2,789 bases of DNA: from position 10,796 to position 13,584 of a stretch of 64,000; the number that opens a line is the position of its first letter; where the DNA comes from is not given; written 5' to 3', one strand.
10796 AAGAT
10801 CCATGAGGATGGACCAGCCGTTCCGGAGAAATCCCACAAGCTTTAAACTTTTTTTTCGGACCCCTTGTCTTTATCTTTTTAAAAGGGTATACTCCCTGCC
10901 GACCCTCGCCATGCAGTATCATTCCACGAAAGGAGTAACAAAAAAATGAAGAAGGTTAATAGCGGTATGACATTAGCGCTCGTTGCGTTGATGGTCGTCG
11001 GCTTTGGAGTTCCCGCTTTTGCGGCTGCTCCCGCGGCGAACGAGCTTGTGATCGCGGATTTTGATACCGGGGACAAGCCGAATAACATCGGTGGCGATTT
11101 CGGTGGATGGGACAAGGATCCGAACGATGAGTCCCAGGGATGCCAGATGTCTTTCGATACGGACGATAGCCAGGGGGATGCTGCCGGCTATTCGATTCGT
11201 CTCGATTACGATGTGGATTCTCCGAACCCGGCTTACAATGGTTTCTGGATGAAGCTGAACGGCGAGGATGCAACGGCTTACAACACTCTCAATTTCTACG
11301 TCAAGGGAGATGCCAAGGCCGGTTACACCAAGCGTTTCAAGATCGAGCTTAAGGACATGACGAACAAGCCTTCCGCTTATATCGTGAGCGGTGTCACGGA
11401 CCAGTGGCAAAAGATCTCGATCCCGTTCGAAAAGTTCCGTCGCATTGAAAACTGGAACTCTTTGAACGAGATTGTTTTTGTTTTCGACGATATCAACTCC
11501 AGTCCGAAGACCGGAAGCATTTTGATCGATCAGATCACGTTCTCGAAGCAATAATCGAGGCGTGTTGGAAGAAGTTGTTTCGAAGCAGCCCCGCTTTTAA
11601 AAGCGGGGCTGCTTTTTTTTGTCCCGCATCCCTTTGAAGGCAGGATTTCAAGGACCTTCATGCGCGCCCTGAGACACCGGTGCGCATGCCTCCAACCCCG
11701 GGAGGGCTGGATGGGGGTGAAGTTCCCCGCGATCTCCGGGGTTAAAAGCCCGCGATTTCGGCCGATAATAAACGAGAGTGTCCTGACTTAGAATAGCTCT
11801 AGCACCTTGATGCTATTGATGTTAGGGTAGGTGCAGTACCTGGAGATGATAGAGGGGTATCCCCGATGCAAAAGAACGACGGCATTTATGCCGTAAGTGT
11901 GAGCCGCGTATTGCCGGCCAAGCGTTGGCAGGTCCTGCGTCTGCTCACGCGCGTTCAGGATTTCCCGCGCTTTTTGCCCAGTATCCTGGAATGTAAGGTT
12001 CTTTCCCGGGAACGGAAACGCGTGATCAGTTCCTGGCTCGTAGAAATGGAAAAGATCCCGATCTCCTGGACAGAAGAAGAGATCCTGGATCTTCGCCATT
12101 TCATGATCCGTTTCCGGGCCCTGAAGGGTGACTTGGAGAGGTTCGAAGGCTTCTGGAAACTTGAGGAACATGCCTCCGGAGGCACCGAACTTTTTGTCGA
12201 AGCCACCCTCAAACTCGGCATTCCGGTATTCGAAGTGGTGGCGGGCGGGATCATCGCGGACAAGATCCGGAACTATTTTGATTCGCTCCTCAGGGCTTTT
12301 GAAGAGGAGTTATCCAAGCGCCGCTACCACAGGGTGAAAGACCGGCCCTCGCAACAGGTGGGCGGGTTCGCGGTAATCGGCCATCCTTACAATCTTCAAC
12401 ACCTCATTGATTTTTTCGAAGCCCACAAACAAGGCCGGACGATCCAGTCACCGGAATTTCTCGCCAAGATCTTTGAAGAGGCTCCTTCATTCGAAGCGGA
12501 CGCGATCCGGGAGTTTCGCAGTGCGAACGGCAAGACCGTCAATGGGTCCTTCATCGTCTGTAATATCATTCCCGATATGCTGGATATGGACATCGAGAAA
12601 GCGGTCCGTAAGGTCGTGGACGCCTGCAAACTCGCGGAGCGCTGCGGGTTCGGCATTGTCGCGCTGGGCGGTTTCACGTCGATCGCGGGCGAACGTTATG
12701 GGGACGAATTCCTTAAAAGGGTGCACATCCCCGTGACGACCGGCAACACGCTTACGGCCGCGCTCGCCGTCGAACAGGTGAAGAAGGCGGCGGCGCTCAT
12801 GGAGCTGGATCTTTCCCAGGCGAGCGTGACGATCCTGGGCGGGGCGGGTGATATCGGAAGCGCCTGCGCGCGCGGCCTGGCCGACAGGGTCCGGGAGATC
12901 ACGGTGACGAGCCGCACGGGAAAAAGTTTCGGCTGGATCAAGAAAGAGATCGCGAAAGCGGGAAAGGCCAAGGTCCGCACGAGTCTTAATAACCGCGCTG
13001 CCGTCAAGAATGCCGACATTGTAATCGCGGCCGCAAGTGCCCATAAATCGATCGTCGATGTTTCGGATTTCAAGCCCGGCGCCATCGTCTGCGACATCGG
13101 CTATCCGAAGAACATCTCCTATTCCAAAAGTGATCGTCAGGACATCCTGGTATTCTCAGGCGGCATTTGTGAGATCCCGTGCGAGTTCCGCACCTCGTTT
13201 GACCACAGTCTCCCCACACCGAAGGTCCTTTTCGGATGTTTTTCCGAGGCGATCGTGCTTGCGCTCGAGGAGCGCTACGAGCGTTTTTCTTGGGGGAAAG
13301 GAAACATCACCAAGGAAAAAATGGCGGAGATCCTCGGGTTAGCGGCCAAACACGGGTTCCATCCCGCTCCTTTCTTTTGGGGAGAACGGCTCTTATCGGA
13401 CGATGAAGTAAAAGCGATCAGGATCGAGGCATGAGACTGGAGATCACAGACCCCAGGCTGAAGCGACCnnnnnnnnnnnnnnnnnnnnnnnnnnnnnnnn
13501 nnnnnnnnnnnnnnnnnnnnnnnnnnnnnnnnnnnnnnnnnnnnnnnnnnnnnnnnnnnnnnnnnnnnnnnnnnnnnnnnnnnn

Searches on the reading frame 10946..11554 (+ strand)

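Call 53: search_protein_families(library=pfam, max_evalue=0.00001, proteins=[window:10946-11554:+])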
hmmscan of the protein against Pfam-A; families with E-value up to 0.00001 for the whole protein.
window:10946-11554:+ (202 aa): 1 family
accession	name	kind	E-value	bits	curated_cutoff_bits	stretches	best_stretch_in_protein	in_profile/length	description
PF03425.19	CBM_11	-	3.8e-06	27.5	27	1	31-167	10-138/182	Carbohydrate binding domain (family 11)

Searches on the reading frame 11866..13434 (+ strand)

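Call 53: search_protein_families(library=pfam, max_evalue=0.00001, proteins=[window:11866-13434:+])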
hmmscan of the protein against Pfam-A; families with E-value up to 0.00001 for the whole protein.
window:11866-13434:+ (522 aa): 3 families
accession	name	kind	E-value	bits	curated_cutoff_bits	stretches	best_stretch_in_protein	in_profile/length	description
PF03364.25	Polyketide_cyc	-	3.3e-14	53.7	23.4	1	17-134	2-118/126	Polyketide cyclase / dehydrase and lipid transport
PF01488.26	Shikimate_DH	-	3.8e-10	40.4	24.3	1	312-430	7-130/138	Shikimate / quinate 5-dehydrogenase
PF10604.15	Polyketide_cyc2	-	1.8e-06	28.8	27.4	1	10-148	4-140/142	Polyketide cyclase / dehydrase and lipid transport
